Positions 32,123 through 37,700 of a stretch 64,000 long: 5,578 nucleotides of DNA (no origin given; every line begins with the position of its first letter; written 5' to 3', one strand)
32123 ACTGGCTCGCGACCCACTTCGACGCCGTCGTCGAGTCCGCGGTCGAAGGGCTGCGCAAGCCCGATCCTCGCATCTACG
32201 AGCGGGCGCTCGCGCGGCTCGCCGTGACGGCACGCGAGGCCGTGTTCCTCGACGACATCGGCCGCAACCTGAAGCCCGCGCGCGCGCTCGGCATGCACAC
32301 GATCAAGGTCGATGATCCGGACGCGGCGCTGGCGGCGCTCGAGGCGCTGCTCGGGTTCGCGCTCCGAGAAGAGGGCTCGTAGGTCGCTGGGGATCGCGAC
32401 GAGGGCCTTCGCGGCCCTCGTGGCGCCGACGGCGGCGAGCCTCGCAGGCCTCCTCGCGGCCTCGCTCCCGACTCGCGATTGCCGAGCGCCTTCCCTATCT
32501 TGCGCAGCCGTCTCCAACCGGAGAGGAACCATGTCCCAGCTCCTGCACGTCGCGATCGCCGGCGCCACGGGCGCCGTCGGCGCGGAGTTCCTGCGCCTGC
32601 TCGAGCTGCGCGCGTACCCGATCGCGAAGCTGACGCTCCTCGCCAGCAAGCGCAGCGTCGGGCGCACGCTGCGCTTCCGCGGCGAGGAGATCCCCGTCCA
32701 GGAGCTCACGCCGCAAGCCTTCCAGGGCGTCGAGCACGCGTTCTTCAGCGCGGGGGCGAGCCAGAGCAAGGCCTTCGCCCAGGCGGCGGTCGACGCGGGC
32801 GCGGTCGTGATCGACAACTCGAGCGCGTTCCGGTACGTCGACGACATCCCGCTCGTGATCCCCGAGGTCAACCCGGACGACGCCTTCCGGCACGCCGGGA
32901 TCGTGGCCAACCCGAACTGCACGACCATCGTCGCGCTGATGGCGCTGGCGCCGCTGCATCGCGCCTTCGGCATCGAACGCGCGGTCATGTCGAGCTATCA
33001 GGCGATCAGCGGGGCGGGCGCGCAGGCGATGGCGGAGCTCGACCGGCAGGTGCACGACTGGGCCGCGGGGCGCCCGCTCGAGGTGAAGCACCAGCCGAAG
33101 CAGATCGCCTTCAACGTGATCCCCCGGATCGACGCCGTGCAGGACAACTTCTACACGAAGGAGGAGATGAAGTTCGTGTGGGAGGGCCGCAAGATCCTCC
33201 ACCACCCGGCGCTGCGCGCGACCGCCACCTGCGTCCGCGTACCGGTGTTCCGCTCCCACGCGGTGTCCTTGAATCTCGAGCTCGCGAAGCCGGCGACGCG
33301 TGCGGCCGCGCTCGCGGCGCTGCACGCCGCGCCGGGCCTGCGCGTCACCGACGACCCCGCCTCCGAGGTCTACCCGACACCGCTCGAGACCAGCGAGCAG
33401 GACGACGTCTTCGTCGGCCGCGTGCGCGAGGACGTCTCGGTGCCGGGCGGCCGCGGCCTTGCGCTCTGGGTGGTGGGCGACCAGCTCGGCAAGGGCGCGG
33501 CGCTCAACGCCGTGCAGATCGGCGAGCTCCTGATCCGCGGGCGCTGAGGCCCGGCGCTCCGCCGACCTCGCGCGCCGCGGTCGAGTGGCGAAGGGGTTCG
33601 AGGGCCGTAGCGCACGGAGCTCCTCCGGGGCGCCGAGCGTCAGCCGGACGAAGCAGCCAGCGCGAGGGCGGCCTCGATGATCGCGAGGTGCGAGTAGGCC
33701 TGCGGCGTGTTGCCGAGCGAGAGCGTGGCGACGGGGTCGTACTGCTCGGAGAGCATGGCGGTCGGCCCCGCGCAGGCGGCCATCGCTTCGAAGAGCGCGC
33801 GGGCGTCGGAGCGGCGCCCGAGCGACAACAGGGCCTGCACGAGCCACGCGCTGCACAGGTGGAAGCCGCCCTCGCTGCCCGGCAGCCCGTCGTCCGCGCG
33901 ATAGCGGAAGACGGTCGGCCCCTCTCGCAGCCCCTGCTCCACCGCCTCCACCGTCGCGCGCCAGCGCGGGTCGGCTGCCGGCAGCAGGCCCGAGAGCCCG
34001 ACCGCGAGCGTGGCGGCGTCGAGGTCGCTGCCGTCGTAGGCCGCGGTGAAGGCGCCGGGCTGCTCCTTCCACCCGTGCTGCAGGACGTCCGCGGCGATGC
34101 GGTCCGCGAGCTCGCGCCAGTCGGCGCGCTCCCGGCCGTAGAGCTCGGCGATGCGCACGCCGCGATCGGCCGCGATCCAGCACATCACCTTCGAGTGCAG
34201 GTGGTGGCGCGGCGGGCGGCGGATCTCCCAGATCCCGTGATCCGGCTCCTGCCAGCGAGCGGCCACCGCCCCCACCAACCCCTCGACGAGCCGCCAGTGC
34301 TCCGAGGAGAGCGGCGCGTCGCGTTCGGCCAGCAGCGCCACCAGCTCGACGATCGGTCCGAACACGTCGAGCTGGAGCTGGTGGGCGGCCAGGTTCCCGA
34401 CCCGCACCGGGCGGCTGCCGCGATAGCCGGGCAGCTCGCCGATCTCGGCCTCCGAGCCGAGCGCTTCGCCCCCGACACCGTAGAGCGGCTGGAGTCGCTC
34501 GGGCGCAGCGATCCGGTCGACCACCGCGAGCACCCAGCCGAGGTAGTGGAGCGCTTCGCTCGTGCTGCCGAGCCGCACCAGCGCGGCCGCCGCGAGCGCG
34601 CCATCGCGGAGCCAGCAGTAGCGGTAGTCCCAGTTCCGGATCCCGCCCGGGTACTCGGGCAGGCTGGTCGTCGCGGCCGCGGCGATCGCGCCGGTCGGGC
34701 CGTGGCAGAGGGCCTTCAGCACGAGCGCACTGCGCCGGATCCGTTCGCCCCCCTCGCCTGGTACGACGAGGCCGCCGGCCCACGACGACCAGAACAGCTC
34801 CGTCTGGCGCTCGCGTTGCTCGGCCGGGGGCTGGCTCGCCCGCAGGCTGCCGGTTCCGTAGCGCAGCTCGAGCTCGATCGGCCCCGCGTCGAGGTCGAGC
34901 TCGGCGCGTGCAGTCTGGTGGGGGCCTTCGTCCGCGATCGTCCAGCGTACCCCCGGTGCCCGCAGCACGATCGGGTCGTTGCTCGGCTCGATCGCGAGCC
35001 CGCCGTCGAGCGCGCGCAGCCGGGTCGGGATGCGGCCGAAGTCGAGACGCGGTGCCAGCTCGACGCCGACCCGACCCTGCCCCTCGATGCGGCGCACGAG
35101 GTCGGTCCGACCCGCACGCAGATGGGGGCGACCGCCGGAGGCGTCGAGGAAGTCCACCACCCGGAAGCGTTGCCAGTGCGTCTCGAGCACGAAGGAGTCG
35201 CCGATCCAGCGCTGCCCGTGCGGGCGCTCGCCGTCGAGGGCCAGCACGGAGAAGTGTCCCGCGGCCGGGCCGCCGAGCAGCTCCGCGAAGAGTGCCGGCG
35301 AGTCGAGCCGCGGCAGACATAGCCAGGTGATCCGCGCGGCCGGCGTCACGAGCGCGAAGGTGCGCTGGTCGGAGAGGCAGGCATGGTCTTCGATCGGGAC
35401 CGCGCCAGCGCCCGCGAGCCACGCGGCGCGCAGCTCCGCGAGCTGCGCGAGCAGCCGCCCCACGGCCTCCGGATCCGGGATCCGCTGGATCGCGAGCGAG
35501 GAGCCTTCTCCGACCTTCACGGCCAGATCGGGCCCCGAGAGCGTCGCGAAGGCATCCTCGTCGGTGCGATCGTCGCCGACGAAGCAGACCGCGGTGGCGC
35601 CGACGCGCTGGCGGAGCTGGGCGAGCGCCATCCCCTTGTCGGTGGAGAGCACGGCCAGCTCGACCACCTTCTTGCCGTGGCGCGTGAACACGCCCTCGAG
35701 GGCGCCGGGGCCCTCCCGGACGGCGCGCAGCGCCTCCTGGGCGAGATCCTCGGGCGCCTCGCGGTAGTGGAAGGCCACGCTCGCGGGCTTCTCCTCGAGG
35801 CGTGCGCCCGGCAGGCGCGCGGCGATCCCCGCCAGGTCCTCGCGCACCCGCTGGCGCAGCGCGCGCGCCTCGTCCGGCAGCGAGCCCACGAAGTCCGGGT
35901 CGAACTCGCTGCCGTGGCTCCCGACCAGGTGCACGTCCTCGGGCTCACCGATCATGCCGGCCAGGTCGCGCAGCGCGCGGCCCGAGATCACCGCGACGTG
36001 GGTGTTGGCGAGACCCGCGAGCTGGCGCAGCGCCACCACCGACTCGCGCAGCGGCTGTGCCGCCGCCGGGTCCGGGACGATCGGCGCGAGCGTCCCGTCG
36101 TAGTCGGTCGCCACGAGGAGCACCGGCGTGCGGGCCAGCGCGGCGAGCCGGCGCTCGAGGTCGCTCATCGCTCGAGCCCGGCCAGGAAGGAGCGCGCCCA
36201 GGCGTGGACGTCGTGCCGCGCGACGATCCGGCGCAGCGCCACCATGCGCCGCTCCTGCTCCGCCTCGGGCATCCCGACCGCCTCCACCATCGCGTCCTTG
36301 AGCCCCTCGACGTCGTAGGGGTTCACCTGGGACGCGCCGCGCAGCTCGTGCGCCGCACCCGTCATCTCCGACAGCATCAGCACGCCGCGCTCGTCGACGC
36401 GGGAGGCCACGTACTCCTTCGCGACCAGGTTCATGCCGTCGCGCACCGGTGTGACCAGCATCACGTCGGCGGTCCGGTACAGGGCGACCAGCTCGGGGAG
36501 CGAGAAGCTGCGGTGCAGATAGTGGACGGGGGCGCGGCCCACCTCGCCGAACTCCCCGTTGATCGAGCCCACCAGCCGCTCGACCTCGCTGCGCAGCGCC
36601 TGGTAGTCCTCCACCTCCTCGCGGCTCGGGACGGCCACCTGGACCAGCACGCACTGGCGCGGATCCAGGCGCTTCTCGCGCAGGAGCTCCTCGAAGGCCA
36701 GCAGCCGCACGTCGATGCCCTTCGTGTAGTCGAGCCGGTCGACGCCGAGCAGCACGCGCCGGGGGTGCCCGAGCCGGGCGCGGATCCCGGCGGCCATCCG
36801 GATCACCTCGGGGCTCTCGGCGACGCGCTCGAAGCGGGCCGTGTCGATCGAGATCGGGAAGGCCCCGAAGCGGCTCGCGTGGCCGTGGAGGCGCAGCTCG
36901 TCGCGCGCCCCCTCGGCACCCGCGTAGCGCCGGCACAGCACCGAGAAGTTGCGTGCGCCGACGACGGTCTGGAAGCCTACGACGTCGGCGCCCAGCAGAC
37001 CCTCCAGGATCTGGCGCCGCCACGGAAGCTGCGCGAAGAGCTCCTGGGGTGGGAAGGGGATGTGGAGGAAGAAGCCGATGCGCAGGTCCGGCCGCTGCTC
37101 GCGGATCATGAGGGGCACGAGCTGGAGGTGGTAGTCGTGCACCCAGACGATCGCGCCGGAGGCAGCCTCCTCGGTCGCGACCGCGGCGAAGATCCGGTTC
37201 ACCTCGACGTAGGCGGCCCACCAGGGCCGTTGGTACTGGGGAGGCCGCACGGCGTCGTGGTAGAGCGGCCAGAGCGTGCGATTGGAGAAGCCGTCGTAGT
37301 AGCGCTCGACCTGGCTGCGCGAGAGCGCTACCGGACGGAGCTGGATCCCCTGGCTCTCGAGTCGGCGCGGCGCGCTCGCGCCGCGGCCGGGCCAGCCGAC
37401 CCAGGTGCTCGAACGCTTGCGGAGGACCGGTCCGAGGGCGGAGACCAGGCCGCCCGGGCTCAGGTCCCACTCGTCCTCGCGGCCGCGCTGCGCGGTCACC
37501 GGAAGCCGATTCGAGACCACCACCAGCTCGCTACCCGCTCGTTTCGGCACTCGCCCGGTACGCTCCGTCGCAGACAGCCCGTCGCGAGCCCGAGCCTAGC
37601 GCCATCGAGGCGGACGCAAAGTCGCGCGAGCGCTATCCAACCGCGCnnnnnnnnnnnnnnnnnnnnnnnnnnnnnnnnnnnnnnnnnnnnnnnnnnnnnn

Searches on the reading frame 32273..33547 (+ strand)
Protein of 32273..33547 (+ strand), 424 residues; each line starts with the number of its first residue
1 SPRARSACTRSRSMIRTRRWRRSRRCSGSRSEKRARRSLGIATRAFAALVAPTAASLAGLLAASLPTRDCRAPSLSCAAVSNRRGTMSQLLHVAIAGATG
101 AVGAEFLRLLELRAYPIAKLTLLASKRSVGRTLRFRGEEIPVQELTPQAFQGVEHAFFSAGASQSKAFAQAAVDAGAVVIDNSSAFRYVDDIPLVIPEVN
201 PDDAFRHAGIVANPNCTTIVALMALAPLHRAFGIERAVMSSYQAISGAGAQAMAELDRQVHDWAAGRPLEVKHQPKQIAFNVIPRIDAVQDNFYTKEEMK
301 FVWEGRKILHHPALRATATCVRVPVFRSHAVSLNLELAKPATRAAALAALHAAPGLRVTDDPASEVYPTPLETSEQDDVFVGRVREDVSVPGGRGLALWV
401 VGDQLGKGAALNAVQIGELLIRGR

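Call 72: search_protein_families(library=pfam, proteins=[window:32273-33547:+], max_evalue=0.0001)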
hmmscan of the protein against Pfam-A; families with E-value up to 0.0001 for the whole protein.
window:32273-33547:+ (424 aa): 2 families
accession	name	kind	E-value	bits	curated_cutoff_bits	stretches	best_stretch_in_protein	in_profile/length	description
PF02774.23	Semialdhyde_dhC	-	1.1e-50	172.8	26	1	225-405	1-182/184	Semialdehyde dehydrogenase, dimerisation domain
PF01118.30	Semialdhyde_dh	-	2.9e-31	108.8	26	1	93-203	2-117/121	Semialdehyde dehydrogenase, NAD binding domain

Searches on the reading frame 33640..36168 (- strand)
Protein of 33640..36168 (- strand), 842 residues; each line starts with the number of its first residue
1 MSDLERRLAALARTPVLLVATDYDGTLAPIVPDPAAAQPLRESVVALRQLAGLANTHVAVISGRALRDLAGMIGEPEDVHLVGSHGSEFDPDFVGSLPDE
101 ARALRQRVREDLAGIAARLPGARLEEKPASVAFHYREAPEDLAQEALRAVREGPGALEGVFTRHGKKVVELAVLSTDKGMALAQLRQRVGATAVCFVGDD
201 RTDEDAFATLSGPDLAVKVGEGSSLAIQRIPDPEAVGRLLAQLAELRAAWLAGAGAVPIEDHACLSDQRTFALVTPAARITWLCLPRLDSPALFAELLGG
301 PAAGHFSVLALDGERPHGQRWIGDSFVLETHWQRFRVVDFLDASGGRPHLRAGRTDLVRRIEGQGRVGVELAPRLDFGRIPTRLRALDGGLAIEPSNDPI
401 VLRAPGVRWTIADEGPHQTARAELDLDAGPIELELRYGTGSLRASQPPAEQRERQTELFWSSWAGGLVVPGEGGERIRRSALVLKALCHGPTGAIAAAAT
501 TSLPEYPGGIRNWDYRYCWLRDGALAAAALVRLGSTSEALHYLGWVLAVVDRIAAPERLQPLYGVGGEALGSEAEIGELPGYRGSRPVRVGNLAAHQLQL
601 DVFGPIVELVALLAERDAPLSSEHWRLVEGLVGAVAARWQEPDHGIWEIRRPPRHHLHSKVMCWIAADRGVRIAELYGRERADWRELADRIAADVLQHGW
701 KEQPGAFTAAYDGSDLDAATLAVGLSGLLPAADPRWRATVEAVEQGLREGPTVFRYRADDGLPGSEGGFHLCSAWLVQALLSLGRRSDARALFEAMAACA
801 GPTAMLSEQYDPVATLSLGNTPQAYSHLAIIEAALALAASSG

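Call 9: search_protein_families(library=pfam, proteins=[window:33640-36168:-], max_evalue=1)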
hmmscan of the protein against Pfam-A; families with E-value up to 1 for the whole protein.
window:33640-36168:- (842 aa): 4 families
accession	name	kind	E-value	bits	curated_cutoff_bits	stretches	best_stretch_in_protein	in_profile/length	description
PF19291.4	TREH_N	-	3e-65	219.8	23.1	1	245-460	1-211/211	Trehalase-like, N-terminal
PF00723.27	Glyco_hydro_15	-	3.6e-57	194.6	22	1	479-834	9-426/427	Glycosyl hydrolases family 15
PF02358.22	Trehalose_PPase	-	1.2e-31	110.1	27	1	21-210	2-203/235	Trehalose-phosphatase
PF22422.2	MGH1-like_GH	-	0.0038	17.3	27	1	671-731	187-247/356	Mannosylglycerate hydrolase MGH1-like glycoside hydrolase domain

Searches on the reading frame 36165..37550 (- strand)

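Call 9: search_protein_families(library=pfam, proteins=[window:36165-37550:-], max_evalue=1)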
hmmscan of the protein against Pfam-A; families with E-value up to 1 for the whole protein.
window:36165-37550:- (461 aa): 3 families
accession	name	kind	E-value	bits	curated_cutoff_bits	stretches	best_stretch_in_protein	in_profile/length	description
PF00982.27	Glyco_transf_20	-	3e-146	488.3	32.5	1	8-460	2-472/473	Glycosyltransferase family 20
PF00534.26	Glycos_transf_1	-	0.023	14.7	26.4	1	263-302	14-52/172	Glycosyl transferases group 1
PF13692.12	Glyco_trans_1_4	-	0.056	14.1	27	1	266-385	3-101/142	Glycosyl transferases group 1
